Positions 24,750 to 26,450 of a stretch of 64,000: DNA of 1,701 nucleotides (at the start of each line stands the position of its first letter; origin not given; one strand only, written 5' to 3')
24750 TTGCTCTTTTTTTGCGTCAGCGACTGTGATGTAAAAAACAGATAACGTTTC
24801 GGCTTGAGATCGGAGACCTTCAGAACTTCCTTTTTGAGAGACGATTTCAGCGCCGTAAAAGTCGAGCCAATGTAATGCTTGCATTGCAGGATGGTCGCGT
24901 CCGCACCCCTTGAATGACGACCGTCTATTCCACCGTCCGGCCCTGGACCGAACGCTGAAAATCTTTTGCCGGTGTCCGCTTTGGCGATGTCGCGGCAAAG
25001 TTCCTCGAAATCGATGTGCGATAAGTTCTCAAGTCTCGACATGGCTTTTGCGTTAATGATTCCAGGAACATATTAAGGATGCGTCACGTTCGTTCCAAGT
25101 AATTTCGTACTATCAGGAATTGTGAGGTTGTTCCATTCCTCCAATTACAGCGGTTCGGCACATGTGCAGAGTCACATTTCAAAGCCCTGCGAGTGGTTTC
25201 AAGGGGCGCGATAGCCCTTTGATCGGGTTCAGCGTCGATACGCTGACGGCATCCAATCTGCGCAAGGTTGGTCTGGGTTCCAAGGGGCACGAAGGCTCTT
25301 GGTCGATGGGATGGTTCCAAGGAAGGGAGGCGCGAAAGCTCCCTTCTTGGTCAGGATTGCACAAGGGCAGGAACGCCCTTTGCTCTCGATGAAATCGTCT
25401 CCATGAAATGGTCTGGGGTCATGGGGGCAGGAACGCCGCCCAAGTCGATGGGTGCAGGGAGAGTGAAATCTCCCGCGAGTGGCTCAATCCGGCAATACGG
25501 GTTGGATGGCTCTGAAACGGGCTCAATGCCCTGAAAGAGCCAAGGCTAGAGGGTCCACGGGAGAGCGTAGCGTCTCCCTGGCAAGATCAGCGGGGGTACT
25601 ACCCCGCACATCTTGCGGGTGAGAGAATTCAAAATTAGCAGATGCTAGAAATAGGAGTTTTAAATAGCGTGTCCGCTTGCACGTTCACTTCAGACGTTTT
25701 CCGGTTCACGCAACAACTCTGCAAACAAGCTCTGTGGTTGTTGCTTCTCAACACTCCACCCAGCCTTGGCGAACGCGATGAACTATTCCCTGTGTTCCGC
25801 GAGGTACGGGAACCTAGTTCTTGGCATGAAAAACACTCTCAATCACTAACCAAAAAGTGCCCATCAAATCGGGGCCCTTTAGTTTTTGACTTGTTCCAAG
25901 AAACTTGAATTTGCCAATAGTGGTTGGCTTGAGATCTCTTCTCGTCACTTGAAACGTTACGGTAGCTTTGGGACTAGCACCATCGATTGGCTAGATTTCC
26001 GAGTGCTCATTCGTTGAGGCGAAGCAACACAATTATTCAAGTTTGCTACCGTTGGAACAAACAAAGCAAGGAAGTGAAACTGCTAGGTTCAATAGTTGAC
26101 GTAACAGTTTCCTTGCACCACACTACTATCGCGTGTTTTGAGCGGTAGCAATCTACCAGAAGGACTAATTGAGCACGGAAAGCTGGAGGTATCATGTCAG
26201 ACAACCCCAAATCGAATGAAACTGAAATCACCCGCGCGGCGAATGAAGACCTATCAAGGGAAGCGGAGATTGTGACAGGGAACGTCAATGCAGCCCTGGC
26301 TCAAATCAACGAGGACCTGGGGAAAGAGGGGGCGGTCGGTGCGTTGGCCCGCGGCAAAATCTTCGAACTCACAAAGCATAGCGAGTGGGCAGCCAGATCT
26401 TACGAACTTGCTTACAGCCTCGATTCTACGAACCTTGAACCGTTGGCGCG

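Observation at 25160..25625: ORF-free, hairpin-dense, degenerately repeated ~470-nt segment between the STAND gene and the metabolic cluster may be a large structured RNA or a binding-site array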

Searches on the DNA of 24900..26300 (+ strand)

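Call 5: search_rna_families(source=window, start=24900, end=26300, threshold=evalue, max_evalue=10, show_alignments=3)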
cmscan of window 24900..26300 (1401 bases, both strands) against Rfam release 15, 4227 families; matches with E-value up to 10: 3.
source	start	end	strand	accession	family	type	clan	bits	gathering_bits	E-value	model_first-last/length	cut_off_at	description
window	25150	25246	-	RF03048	RAGATH-20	Gene; sRNA;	-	17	101.4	9.5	1-102/102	no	RAGATH-20 RNA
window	26239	26276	-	RF01321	CRISPR-DR8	Gene; CRISPR;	-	15.6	39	5.6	1-37/37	no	CRISPR RNA direct repeat element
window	25363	25379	-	RF01716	PhotoRC-I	Cis-reg;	-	15.4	45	0.57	5-21/44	no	PhotoRC-I RNA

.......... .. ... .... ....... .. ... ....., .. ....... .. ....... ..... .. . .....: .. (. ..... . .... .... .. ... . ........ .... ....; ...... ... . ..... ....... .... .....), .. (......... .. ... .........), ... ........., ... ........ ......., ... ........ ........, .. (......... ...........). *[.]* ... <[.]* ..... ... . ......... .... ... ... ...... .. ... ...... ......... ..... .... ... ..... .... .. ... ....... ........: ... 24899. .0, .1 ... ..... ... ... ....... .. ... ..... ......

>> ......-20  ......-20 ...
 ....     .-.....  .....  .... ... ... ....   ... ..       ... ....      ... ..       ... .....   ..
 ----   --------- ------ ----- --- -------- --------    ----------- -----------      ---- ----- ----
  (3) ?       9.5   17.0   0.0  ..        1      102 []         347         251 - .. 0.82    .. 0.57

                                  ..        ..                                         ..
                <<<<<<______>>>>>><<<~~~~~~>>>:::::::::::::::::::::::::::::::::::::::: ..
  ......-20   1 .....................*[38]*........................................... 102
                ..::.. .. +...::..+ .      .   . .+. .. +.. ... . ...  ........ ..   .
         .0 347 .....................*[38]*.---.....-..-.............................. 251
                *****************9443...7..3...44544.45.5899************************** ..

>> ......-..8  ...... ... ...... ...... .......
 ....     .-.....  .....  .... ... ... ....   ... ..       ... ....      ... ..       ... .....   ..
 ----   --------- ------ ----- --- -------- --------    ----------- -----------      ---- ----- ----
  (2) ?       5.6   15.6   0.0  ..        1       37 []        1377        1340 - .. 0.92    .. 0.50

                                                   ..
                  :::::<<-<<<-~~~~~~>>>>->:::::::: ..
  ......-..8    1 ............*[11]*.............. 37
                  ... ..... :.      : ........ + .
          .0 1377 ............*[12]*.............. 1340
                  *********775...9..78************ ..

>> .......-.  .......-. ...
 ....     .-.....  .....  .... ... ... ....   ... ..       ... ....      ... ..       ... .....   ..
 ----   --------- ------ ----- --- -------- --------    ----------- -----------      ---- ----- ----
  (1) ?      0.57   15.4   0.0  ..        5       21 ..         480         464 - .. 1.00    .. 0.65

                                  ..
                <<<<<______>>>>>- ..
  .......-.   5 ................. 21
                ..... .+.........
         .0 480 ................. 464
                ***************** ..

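Call 12: search_dna_similar(query=window:25100-25700:+, collection=plasmids, mode=distant)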
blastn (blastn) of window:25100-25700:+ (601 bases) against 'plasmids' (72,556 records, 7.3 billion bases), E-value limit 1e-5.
Records with a match: 2; places in all: 3; records where one place covers at least 80% of the query: 0.
Best place of each record, by identity: 80-90% 1; 60-80% 1.
By first word of the organism name: Tritonibacter 1; Bradyrhizobium 1.
By predicted mobility (MOB-suite, as given by PLSDB): non-mobilizable 1; mobilizable 1.
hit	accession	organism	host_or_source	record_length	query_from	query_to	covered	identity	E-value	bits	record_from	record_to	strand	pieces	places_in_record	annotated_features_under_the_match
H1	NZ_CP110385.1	Tritonibacter mobilis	-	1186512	320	527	35%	73.7%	5e-21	110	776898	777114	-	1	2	record has no annotation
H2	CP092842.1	Bradyrhizobium sp. 62B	Arachis hypogaea L.,cell ...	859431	344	401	10%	87.9%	1e-9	72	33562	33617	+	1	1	none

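Call 13: search_dna_similar(query=window:25100-25700:+, collection=phages, mode=distant)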
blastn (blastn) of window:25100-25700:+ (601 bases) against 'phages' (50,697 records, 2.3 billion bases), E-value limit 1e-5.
No match.

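Call 14: get_annotated_region(hit=H1, flank=4000)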
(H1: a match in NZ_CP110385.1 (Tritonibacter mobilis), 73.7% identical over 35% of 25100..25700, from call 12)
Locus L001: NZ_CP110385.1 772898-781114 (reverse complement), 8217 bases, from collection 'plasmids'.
description: Tritonibacter mobilis strain A3R06 plasmid p2, complete sequence
organism: Tritonibacter mobilis (NCBI taxid 379347)
taxonomy: Bacteria; Pseudomonadota; Alphaproteobacteria; Rhodobacterales; Paracoccaceae; Tritonibacter; Tritonibacter mobilis
host: -; source: -; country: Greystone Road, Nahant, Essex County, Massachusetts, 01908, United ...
typing (MOB-suite, as given by PLSDB): non-mobilizable
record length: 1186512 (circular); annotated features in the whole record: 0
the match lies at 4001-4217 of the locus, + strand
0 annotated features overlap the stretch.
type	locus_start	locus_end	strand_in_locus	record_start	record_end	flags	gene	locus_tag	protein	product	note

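Call 15: get_annotated_region(hit=H2, flank=4000)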
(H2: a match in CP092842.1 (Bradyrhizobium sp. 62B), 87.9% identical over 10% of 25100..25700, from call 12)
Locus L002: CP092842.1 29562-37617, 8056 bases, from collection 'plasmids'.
description: Bradyrhizobium sp. 62B plasmid p1, complete sequence
organism: Bradyrhizobium sp. 62B (NCBI taxid 2898442)
taxonomy: Bacteria; Pseudomonadota; Alphaproteobacteria; Hyphomicrobiales; Nitrobacteraceae; Bradyrhizobium; Bradyrhizobium sp. 62B
host: -; source: Arachis hypogaea L.,cell culture,radical nodules from peanut plants; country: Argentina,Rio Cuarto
typing (MOB-suite, as given by PLSDB): mobilizable; relaxase MOBP
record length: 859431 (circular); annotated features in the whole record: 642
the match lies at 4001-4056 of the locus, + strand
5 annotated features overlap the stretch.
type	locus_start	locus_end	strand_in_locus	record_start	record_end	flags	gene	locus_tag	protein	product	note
CDS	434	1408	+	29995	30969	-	-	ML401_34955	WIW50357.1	ATP-binding protein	-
CDS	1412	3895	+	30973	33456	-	-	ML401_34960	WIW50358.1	S8 family peptidase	-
CDS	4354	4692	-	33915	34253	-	-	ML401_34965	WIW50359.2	hypothetical protein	-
CDS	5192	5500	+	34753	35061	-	-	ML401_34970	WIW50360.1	hypothetical protein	-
CDS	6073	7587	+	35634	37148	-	-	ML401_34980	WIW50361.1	ISNCY family transposase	-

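Call 21: search_dna_similar(query=window:25100-25700:+, collection=plasmids, mode=distant, max_evalue=10, max_rows=40)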
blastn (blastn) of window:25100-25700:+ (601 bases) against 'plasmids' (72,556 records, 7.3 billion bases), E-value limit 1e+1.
Records with a match: 30; places in all: 31; records where one place covers at least 80% of the query: 0.
Best place of each record, by identity: 95-99% 2; 90-95% 15; 80-90% 12; 60-80% 1.
By first word of the organism name: Rhizobium 18; Sinorhizobium 2; Streptomyces 2; Tritonibacter 1; Frigidibacter 1; Bradyrhizobium 1; Acidithiobacillus 1; Staphylococcus 1; Sphingopyxis 1; Paraburkholderia 1; and 1 more.
By predicted mobility (MOB-suite, as given by PLSDB): conjugative 12; non-mobilizable 10; mobilizable 8.
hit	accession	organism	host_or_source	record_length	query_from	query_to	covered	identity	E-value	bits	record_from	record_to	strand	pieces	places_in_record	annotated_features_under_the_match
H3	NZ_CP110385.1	Tritonibacter mobilis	-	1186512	53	527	47%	76.0%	5e-21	192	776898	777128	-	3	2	record has no annotation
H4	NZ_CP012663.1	Frigidibacter mobilis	oil-production water,oil-production ...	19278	87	483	10%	89.8%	7e+0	79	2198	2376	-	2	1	none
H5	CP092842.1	Bradyrhizobium sp. 62B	Arachis hypogaea L.,cell ...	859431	344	401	10%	87.9%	1e-9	72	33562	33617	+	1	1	none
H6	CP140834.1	Rhizobium ruizarguesonis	Trifolium pratense,whole organism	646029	326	374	8%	84.0%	1e-2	48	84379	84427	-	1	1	none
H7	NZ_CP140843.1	Rhizobium ruizarguesonis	Trifolium pratense,whole organism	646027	326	374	8%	84.0%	1e-2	48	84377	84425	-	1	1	none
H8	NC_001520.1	Acidithiobacillus ferrooxidans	-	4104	452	496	7%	84.4%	4e-3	51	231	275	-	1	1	none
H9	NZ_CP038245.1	Staphylococcus warneri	porcine,muscle abscess tissue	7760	447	486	7%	85.4%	2e-1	45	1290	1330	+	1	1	none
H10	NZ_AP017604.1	Sphingopyxis sp. EG6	-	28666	170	207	6%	89.7%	4e-3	50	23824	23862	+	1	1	none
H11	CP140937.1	Sinorhizobium meliloti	Medicago lupulina,whole organism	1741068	82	122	7%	82.9%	6e-1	44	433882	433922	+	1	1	none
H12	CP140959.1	Sinorhizobium meliloti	Medicago lupulina,whole organism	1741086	82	122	7%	82.9%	6e-1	44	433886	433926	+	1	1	none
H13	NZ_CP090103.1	Rhizobium leguminosarum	Trifolium pratense,Cell culture,Plant ...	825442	115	151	6%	86.5%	2e+0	42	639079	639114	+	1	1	SidA/IucD/PvdA family monooxygenase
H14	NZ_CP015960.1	Paraburkholderia caribensis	Mimosa,single cell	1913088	134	167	6%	88.2%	2e+0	41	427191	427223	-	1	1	none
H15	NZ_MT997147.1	Enterococcus italicus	-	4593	284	315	5%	87.5%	2e+0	41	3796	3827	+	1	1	hypothetical protein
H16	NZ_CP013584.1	Rhizobium phaseoli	Phaseolus vulgaris,Whole ...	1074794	122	151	5%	90.0%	2e+0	42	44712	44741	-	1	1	record has no annotation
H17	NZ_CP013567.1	Rhizobium phaseoli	Phaseolus vulgaris,Whole ...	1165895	122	151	5%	90.0%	2e+0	42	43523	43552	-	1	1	record has no annotation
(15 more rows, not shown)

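Call 57: build_rna_model(alignment_id=A2, structure=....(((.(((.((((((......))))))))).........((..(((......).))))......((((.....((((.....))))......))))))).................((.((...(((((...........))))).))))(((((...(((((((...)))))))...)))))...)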
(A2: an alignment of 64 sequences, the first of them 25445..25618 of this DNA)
Model R1 built from alignment A2 (64 sequences, 189 columns); structure: as given.
model positions 173; base pairs 46; branch points 4; effective number of sequences 1.13; information 0.589 bits per position. Calibrated on 0.2 Mb of random sequence (short: E-values are rough).
structure used (alignment columns):
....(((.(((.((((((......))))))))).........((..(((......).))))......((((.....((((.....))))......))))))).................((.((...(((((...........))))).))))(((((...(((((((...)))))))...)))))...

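Call 60: search_with_rna_model(model_id=R1, sources=[L100, L101, L102, L103, L104, L105, L106, L107, L108, L109, L110, L111, L112, L113, L114, L115, L116, L117, L118, L119, L120, L121, L122, L123, L124, L125, L126, L127, L128, L129, L130, L131, L132, L133, L134, L135, L136, L137, L138, L139, L140, L141, L142, L143, L144, L145, L146, L147, L148, L149, L150, L151, L152, L153, L154, L155, L156, L157, L158, L159, L160, L161, L162, L163, L164, L165, L166, L167, L168, L169, L170, L171, L172, L173, L174, L175, L176, L177, L178, L179, L180, L181, L182, L183, L184, L185, L186, L187, L188, L189, L190, L191, L192, L193, L194, L195, L196, L197, L198, L091], max_evalue=0.01, make_alignment=true)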
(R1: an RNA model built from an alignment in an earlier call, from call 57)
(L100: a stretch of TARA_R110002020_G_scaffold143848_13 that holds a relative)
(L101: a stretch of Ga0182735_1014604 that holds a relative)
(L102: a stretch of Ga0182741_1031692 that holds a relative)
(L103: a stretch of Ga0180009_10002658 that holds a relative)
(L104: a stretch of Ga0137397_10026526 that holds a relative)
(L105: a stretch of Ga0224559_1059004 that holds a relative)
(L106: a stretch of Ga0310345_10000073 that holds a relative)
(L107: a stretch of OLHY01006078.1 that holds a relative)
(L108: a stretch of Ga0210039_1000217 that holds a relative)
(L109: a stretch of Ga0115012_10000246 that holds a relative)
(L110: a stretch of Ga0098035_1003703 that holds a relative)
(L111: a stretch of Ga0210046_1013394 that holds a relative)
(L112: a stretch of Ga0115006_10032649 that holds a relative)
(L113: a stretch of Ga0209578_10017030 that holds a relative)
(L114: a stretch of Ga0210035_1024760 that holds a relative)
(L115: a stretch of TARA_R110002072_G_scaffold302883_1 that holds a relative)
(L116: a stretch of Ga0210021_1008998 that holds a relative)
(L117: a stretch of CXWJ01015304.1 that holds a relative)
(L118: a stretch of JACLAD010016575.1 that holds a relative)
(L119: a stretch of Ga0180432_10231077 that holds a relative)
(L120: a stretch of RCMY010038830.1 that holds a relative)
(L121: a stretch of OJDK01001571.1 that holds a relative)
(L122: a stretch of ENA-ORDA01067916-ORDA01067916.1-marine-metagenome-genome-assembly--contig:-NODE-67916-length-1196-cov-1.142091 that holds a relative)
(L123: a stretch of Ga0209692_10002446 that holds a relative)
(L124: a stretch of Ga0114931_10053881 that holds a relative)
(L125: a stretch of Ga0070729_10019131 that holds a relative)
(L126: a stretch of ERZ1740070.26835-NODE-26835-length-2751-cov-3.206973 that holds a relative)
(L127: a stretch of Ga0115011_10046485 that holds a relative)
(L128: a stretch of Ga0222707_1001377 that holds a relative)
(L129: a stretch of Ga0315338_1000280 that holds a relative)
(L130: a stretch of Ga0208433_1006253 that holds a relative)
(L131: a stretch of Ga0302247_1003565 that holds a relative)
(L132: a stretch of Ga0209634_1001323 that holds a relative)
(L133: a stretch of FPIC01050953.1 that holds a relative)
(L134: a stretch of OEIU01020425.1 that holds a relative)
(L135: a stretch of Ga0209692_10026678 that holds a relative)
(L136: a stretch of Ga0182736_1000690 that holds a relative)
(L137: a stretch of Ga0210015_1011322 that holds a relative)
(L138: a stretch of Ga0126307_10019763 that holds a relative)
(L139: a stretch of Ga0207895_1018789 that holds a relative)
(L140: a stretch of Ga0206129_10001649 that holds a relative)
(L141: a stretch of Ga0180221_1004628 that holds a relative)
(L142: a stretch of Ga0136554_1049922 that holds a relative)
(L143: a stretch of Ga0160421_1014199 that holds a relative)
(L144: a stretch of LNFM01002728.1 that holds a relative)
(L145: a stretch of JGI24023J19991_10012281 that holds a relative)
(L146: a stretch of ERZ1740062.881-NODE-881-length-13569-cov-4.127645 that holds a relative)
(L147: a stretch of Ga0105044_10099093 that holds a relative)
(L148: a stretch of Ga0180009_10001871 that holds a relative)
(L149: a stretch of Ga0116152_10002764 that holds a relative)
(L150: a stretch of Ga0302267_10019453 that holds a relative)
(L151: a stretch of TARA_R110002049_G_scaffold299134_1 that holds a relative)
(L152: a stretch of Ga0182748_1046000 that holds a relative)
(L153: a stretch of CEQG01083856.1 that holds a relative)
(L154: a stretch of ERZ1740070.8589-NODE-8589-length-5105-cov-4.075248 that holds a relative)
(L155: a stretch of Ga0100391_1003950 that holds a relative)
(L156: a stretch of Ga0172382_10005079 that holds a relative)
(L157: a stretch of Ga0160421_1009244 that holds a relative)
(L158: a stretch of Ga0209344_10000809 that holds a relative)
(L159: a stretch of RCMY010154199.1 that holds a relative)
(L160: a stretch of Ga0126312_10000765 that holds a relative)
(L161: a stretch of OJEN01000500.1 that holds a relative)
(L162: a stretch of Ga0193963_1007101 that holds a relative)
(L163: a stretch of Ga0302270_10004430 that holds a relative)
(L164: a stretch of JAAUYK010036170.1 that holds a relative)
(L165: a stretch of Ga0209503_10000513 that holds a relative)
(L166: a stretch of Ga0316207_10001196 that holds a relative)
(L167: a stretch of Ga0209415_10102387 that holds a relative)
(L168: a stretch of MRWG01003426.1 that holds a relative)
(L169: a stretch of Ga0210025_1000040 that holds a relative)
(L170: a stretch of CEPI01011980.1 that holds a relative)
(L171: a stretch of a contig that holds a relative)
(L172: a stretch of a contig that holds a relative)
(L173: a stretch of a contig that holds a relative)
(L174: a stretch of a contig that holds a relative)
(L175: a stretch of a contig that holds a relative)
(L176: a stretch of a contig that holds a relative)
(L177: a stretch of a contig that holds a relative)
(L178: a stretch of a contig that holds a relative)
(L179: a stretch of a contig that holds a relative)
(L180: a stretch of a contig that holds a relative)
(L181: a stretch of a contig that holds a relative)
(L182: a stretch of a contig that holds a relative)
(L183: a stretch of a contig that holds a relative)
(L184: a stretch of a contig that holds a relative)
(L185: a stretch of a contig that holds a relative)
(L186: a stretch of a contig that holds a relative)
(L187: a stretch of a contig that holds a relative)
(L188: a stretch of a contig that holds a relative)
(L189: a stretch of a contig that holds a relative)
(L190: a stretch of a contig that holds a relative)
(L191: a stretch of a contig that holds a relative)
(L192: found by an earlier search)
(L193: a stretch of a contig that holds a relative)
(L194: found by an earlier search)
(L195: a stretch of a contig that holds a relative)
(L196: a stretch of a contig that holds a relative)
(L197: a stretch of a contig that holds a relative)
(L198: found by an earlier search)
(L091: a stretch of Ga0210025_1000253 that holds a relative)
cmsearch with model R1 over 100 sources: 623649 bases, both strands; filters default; matches with E-value up to 0.01: 113.
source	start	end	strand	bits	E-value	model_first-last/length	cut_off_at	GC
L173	3011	3183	-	208.7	2.1e-55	1-173/173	no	0.63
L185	1512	1684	-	207.1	5.9e-55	1-173/173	no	0.59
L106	5577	5748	-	206.3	9.4e-55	1-173/173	no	0.6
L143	1038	1211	+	206.3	9.4e-55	1-173/173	no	0.61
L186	9372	9545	+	206.3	9.4e-55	1-173/173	no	0.61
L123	4628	4799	-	205.4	1.8e-54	1-173/173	no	0.59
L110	2935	3106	-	205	2.2e-54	1-173/173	no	0.6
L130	2935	3106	-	205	2.2e-54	1-173/173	no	0.6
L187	7809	7980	+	204.9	2.3e-54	1-173/173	no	0.61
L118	4202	4375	+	204.4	3.2e-54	1-173/173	no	0.62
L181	36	207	+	203.8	4.8e-54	1-173/173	no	0.56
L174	1207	1378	-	203.7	4.9e-54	1-173/173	no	0.61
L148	4482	4653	-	203.5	5.8e-54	1-173/173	no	0.6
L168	1471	1642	-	203.1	7.5e-54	1-173/173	no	0.62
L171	520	691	-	203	7.7e-54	1-173/173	no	0.61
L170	131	302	+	202.7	9.3e-54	1-173/173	no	0.62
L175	782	953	+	202.7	9.3e-54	1-173/173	no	0.62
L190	6327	6498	+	202.2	1.3e-53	1-173/173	no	0.61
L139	141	312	-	202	1.5e-53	1-173/173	no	0.62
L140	941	1112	-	201.6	1.9e-53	1-173/173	no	0.62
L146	414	585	-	201.3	2.3e-53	1-173/173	no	0.62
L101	32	204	+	201.1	2.6e-53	1-173/173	no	0.62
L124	946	1117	+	200.9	3e-53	1-173/173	no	0.62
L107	811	982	-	200.8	3.2e-53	1-173/173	no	0.64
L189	1749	1920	+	200.8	3.3e-53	1-173/173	no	0.62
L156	11657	11828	+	199.8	6.1e-53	1-173/173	no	0.6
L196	2486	2656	-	199.3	8.2e-53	1-173/173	no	0.6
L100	414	585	+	199.3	8.4e-53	1-173/173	no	0.62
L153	5566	5740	-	199.1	9.7e-53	1-173/173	no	0.62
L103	5308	5479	-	198.7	1.2e-52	1-173/173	no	0.61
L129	6723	6894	-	198.7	1.2e-52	1-173/173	no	0.61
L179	9932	10103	-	198.3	1.6e-52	1-173/173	no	0.61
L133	5674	5847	-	197.9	2e-52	1-173/173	no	0.62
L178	1155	1325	-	197.9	2.1e-52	1-173/173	no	0.61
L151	161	332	+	197.8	2.2e-52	1-173/173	no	0.6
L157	272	443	+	196.9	3.9e-52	1-173/173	no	0.62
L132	1434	1604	+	195.6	8.6e-52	1-173/173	no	0.59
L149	3783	3954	-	195.2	1.1e-51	1-173/173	no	0.59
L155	1798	1969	-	193.9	2.6e-51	1-173/173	no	0.59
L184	4122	4293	+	193.9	2.6e-51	1-173/173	no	0.59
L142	662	834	+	193.4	3.6e-51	1-173/173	no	0.64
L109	877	1050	+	191.5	1.2e-50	1-173/173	no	0.61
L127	1736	1909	-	191.5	1.2e-50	1-173/173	no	0.61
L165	4529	4702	+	191.5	1.2e-50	1-173/173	no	0.61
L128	1016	1186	+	190.2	2.8e-50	1-173/173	no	0.58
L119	419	590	-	189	6.1e-50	1-173/173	no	0.65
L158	3046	3217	+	187.7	1.4e-49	1-173/173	no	0.61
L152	203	374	-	187.5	1.5e-49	1-173/173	no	0.59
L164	165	335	+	183.7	1.7e-48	1-173/173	no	0.61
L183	958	1130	+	183.7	1.7e-48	1-173/173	no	0.59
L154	3027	3199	+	183.2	2.3e-48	1-173/173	no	0.61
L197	2512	2682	-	182.1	4.7e-48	1-173/173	no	0.58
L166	949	1141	-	181.5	6.8e-48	1-173/173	no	0.55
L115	2935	3127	+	181.2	8.2e-48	1-173/173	no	0.56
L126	790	962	+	181.2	8.4e-48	1-173/173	no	0.6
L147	1155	1328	-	177.2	1.1e-46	1-173/173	no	0.63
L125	4163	4332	+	173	1.6e-45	1-173/173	no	0.61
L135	974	1143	+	173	1.6e-45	1-173/173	no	0.61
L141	6295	6468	-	171.8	3.4e-45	1-173/173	no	0.68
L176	2097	2270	+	171.8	3.4e-45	1-173/173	no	0.68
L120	2824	3020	+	166.9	7.5e-44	1-173/173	no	0.57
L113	1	141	-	162.7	1.1e-42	1-141/173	3'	0.65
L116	3397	3576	+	159.4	8.8e-42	1-173/173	no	0.58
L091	6837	7016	+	159.4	8.8e-42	1-173/173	no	0.58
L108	991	1170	+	157.1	4e-41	1-173/173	no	0.61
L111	234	413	-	157.1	4e-41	1-173/173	no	0.61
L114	1096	1275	-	157.1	4e-41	1-173/173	no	0.61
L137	4540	4719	-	157.1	4e-41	1-173/173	no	0.61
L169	4119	4298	+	157.1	4e-41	1-173/173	no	0.61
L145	4604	4780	-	156.9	4.5e-41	1-173/173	no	0.58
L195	1561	1737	-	156.9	4.5e-41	1-173/173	no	0.58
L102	350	520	-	155.7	9.6e-41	1-173/173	no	0.64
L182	3242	3426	-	152.6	6.8e-40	1-173/173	no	0.62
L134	489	653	+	152.3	8.6e-40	1-173/173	no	0.65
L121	2726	2896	-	151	1.9e-39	1-173/173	no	0.56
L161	5969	6139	+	151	1.9e-39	1-173/173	no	0.56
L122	1062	1196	+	148.2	1.1e-38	1-135/173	3'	0.65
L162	3809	3987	-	141.9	6.5e-37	1-173/173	no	0.57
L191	2230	2407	-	131.9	3.6e-34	1-173/173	no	0.56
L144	5985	6224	-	131.4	5.1e-34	1-173/173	no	0.62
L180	1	114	-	126.6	1.1e-32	1-114/173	3'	0.57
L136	3664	3845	+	119.2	1.2e-30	1-173/173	no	0.64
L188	354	535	+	119.2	1.2e-30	1-173/173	no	0.64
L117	3864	4045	+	119.2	1.2e-30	1-173/173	no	0.64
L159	1086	1166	+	70.5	3.6e-17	1-82/173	3'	0.52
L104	614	729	-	66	6.3e-16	1-173/173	no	0.66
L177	2844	2959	-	66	6.3e-16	1-173/173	no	0.66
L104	302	472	-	65.9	6.6e-16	1-173/173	no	0.62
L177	2532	2702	-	65.9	6.6e-16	1-173/173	no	0.62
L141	6555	6671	-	50.6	1.1e-11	1-173/173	no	0.7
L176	1894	2010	+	50.6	1.1e-11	1-173/173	no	0.7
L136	3539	3661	+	46.3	1.7e-10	1-173/173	no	0.65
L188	229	351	+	46.3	1.7e-10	1-173/173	no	0.65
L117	3739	3819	+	45.2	3.6e-10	1-173/173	no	0.68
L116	3326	3377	+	33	8.4e-07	1-173/173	no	0.65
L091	6766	6817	+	33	8.4e-07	1-173/173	no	0.65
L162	3988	4054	-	31.3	2.5e-06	5-95/173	no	0.58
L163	6235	6350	+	28.6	1.4e-05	1-173/173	no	0.76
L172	8516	8631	-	28.6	1.4e-05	1-173/173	no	0.76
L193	709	824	+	28.6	1.4e-05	1-173/173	no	0.76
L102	584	739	-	27.2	3.3e-05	1-173/173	no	0.63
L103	5511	5686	-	23.9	0.00028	1-173/173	no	0.59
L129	6926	7101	-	23.9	0.00028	1-173/173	no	0.59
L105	1203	1287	+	23.4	0.00039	1-173/173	no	0.74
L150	522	607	-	23.4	0.00039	1-173/173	no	0.74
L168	1781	1921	-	22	0.00096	1-173/173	no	0.65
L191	2446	2470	-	20.5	0.0024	9-33/173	no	0.64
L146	617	792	-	20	0.0032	1-173/173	no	0.6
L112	1679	1703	+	19.6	0.0042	9-33/173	no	0.64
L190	6102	6262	+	19.3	0.0052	1-173/173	no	0.59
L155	2091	2195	-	18.9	0.0067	1-173/173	no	0.61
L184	3896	4000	+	18.9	0.0067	1-173/173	no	0.61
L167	158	238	-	18.6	0.0082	1-173/173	no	0.72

Alignment A3: 113 matches aligned to the model, 356 columns, each read 5' to 3' on its own strand. Consensus structure (alignment columns), stored with it:
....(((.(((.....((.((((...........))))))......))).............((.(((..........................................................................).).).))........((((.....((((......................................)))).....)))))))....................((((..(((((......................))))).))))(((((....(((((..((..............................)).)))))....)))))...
